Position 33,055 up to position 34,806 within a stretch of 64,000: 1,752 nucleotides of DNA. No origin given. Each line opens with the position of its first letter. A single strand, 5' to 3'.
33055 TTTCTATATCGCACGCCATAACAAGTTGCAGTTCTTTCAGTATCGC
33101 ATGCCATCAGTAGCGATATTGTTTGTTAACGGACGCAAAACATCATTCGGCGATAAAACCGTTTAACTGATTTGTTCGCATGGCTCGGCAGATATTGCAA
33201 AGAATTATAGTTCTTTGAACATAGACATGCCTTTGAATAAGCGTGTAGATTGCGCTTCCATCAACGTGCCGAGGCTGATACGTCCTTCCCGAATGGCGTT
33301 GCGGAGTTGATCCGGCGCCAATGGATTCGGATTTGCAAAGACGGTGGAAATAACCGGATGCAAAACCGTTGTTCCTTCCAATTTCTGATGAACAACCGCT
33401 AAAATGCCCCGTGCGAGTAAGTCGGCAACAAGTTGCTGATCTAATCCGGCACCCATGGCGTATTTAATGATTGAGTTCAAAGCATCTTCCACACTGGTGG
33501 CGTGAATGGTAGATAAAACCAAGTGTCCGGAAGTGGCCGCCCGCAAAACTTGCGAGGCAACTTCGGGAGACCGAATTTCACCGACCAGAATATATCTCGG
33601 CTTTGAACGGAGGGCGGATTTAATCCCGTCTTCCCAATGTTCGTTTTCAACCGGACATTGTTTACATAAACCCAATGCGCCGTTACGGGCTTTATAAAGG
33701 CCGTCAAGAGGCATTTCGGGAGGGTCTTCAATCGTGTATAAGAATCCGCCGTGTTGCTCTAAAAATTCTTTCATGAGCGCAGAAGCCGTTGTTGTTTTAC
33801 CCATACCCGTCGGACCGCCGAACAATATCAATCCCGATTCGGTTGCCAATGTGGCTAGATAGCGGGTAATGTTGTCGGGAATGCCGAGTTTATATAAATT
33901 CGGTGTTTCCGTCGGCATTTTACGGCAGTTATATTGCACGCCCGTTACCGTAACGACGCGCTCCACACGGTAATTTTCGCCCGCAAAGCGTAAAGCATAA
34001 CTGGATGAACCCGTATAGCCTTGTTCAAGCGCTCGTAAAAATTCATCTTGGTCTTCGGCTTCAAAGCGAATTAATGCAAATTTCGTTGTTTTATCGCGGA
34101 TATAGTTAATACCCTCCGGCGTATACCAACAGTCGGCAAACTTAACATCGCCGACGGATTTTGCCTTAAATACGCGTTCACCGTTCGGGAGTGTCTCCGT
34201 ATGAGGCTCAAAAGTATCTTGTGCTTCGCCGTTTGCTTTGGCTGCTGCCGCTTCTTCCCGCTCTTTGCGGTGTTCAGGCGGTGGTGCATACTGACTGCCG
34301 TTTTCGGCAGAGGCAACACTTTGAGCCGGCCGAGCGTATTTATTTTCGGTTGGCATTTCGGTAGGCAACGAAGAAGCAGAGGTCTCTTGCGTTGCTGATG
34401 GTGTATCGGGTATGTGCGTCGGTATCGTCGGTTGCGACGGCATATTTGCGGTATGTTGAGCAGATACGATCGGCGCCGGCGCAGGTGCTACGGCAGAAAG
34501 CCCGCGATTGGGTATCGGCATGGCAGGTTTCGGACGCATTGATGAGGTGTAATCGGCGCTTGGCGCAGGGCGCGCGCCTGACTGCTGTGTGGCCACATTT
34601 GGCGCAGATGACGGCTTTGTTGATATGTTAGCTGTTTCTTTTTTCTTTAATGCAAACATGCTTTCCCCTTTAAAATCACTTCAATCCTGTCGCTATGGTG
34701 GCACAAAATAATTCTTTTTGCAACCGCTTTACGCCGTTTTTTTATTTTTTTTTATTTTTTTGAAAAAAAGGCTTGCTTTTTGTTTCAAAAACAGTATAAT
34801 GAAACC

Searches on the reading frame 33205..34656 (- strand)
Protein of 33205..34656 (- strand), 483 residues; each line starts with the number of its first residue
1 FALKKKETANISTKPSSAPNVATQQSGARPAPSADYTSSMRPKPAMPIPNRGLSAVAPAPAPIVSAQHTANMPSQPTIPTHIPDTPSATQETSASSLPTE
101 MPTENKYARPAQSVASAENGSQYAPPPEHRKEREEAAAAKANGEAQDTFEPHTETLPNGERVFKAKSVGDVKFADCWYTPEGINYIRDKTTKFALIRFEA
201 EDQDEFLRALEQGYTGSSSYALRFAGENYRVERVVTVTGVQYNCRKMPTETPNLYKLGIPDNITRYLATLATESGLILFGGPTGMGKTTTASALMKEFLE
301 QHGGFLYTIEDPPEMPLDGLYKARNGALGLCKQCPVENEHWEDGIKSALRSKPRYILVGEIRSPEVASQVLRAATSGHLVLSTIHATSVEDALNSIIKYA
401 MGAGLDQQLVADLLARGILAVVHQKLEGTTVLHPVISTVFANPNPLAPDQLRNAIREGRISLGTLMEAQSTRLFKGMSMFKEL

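Call 46: search_protein_families(library=pfam, proteins=[window:33205-34656:-], max_evalue=0.001)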
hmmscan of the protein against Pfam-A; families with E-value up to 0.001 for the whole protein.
window:33205-34656:- (483 aa): 2 families
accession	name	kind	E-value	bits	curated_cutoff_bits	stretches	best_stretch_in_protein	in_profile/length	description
PF00437.27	T2SSE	-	2.5e-30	105.8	24.9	1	230-426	95-277/370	Type II/IV secretion system protein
PF13191.12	AAA_16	-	6.3e-05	24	32.6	1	264-381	13-136/167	AAA ATPase domain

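Call 62: search_protein_families(library=ncbifam, proteins=[window:33205-34656:-], max_evalue=0.001)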
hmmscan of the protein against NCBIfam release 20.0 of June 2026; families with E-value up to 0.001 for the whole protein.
window:33205-34656:- (483 aa): 19 families
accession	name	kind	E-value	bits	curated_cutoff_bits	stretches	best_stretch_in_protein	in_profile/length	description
TIGR01420.1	pilT_fam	subfamily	2.3e-34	119.2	319.1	1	228-480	79-316/343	PilT/PilU family type 4a pilus ATPase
NF041000.1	ATPase_ComGA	equivalog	7e-28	97.4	300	1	261-400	115-246/267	competence type IV pilus ATPase ComGA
TIGR02524.1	dot_icm_DotB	equivalog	5.7e-22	78.4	463.3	1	236-397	99-257/358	Dot/Icm type IV secretion system ATPase DotB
NF007755.0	PRK10436.1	equivalog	9.3e-22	77.3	617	1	251-398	195-334/465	type II secretion system protein GspE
TIGR02533.1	type_II_gspE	equivalog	1.7e-20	73.2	630.25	1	251-414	219-370/486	type II secretion system ATPase GspE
TIGR02525.1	plasmid_TraJ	equivalog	1.6e-19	70.1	368.3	1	238-416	116-288/372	plasmid transfer ATPase TraJ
TIGR02538.1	type_IV_pilB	equivalog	2e-19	69.6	675.65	1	253-398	294-431/564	type IV-A pilus assembly ATPase PilB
NF053534.1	T4PilAsmATPsTfpB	equivalog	2.2e-19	69.3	850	1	257-412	318-461/584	type IV pilus assembly ATPase TfpB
TIGR02788.1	VirB11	equivalog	1.3e-15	57.3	249.95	1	263-427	133-297/308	P-type DNA transfer ATPase VirB11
NF058587.1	archaellum_moto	equivalog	1.7e-14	53.5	550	1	262-392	263-389/527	archaellum flagellar ATPase motor FlaI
TIGR03819.1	heli_sec_ATPase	hypoth_equivalog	2.3e-13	50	373.15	1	259-425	163-326/340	TadA family conjugal transfer-associated ATPase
NF053672.1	bindosome_BasE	exception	7.3e-12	44.8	1000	1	239-406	230-397/512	bindosome assembly system ATPase subunit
TIGR02782.1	TrbB_P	equivalog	1.3e-09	37.8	304.55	1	277-421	139-275/303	P-type conjugative transfer ATPase TrbB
NF010475.0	PRK13900.1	equivalog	1.1e-08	34.6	389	1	255-406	141-289/333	type IV secretion system ATPase VirB11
NF010425.0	PRK13851.1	equivalog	1.6e-08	33.9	461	1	266-428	154-316/344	type IV secretion system protein VirB11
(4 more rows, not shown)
